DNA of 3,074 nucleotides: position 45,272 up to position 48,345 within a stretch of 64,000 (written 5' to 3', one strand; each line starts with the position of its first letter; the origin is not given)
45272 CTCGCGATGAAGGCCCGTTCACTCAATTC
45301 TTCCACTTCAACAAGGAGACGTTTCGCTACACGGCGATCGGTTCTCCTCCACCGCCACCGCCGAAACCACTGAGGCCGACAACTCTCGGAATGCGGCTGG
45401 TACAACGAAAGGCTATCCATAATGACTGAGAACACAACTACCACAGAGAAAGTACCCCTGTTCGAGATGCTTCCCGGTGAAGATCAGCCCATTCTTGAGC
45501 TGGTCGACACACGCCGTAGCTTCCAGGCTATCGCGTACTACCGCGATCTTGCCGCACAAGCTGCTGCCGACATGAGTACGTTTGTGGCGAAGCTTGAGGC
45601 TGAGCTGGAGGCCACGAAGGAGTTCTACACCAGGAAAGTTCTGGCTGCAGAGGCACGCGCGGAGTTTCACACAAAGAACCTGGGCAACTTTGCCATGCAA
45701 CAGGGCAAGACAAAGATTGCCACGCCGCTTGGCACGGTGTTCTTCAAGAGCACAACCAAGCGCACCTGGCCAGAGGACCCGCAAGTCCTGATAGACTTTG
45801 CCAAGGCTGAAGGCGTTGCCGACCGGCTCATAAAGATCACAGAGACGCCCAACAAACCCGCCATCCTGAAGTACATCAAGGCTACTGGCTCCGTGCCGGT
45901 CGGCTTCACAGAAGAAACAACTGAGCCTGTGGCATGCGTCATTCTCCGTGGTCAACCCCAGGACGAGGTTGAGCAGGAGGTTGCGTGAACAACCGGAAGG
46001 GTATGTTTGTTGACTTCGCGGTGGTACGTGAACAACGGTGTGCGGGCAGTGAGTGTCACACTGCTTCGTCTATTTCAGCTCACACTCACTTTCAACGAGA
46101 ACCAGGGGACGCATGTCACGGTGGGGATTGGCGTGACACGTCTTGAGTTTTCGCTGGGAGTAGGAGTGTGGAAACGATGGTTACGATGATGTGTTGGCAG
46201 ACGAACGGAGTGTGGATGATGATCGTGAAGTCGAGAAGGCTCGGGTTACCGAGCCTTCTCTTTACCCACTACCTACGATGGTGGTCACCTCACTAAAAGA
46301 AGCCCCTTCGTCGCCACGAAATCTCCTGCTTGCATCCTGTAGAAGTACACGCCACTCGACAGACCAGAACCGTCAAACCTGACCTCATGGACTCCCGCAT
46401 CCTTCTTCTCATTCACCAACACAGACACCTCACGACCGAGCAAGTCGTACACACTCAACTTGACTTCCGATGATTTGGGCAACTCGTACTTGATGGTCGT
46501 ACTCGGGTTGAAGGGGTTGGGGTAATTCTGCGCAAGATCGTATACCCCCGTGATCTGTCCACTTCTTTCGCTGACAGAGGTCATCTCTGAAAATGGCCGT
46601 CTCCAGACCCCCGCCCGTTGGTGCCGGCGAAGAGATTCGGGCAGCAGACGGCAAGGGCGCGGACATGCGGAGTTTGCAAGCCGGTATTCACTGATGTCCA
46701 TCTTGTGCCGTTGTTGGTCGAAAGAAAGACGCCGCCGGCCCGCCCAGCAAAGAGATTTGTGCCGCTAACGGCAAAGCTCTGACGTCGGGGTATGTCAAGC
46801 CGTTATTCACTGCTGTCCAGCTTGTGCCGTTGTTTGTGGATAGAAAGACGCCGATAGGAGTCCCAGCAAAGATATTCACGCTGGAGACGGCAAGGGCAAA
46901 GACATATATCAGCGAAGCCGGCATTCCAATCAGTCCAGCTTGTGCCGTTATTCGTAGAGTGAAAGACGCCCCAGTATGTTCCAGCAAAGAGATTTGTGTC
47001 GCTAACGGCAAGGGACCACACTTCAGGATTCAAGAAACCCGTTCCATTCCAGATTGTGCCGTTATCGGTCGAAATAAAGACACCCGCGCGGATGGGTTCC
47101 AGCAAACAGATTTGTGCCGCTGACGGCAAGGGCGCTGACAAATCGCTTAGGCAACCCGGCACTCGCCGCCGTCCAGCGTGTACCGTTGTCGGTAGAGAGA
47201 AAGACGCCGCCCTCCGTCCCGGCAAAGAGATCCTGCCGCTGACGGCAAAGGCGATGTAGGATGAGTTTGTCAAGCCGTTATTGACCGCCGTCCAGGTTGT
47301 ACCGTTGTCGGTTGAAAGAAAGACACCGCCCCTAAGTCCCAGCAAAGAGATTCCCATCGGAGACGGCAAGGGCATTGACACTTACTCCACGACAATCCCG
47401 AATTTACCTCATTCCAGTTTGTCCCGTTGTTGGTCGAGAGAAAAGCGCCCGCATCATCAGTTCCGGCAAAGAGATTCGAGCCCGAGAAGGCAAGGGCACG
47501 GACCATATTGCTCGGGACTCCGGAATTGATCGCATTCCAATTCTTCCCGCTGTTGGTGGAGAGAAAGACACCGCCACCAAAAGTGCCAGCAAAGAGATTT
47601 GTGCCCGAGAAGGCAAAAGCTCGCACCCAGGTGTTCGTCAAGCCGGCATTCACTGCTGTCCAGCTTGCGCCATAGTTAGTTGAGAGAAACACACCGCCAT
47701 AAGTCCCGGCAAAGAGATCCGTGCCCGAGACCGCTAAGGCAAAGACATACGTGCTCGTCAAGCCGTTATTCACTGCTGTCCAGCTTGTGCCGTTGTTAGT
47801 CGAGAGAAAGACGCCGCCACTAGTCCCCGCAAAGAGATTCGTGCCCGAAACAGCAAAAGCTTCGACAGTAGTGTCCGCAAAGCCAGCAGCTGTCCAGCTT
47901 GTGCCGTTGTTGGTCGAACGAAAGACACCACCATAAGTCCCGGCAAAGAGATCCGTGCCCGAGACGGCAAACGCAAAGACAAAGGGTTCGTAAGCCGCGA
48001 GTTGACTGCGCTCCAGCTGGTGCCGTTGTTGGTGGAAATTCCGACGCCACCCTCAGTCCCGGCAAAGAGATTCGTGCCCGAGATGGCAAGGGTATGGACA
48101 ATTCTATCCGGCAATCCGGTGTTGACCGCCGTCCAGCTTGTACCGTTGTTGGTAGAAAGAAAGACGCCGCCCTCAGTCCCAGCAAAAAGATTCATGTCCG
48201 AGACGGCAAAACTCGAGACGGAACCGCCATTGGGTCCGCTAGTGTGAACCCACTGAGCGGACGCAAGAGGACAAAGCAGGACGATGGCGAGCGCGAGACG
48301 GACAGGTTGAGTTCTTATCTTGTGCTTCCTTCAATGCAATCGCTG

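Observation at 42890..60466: Collinear paralogous phage-like replication modules: decayed copy in island 1, intact copy in island 2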

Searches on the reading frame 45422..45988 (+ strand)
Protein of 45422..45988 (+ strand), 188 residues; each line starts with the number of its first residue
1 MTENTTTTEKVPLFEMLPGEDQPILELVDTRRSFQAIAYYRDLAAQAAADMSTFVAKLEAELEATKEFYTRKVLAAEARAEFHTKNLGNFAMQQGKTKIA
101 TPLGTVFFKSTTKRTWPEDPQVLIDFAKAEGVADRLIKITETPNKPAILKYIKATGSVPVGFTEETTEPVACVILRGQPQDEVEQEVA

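Call 7: search_protein_families(library=pfam, proteins=[window:45422-45988:+], max_evalue=0.01)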
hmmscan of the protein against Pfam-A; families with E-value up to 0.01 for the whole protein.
window:45422-45988:+ (188 aa): 1 family
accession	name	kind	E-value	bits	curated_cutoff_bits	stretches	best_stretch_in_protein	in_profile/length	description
PF07352.17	Phage_Mu_Gam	-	4.5e-10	40.1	28.3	1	46-154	13-130/149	Bacteriophage Mu Gam like protein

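Call 8: search_protein_families(library=phrogs, proteins=[window:45422-45988:+], max_evalue=0.001)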
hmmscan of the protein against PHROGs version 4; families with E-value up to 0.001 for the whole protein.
window:45422-45988:+ (188 aa): 2 families
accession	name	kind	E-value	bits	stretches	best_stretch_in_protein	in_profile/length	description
phrog_2205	-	DNA, RNA and nucleotide metabolism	2.7e-09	37.6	1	49-156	53-154/183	Mu Gam-like end protection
phrog_253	-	DNA, RNA and nucleotide metabolism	2.8e-05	25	1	56-167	55-161/169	Mu Gam-like end protection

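Call 83: search_protein_families(library=ncbifam, proteins=[window:45422-45988:+], max_evalue=0.01)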
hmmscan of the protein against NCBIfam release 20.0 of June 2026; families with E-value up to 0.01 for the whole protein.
window:45422-45988:+ (188 aa): 0 families

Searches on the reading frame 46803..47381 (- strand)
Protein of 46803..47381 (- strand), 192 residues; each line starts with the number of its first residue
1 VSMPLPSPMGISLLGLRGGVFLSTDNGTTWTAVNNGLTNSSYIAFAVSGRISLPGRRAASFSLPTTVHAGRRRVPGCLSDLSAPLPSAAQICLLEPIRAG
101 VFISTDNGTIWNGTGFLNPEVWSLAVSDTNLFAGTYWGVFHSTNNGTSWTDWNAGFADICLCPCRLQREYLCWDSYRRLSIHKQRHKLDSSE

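Call 10: search_protein_families(library=pfam, proteins=[window:46803-47381:-], max_evalue=0.01)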
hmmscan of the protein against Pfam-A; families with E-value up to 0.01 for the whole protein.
window:46803-47381:- (192 aa): 1 family
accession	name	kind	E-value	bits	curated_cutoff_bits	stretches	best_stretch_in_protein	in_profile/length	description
PF02012.26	BNR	-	0.00029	20.8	27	0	21-31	1-11/12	BNR/Asp-box repeat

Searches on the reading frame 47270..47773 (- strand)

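Call 10: search_protein_families(library=pfam, proteins=[window:47270-47773:-], max_evalue=0.01)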
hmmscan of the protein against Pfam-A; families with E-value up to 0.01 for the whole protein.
window:47270-47773:- (167 aa): 2 families
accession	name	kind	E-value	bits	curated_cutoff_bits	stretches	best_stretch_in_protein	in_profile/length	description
PF15902.12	Sortilin-Vps10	-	7.8e-07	28.7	33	1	28-127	3-116/446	Sortilin, neurotensin receptor 3,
PF02012.26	BNR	-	1e-05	25.2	27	0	111-121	1-11/12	BNR/Asp-box repeat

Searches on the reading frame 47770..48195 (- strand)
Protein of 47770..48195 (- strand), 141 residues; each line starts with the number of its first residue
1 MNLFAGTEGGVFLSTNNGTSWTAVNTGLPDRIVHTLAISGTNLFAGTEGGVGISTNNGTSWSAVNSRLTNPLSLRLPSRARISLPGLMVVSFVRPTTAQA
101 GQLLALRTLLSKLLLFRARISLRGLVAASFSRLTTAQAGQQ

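Call 10: search_protein_families(library=pfam, proteins=[window:47770-48195:-], max_evalue=0.01)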
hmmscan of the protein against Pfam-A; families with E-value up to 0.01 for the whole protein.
window:47770-48195:- (141 aa): 1 family
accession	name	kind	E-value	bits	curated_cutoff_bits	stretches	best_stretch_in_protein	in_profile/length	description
PF02012.26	BNR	-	0.00057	19.9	27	0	53-63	2-12/12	BNR/Asp-box repeat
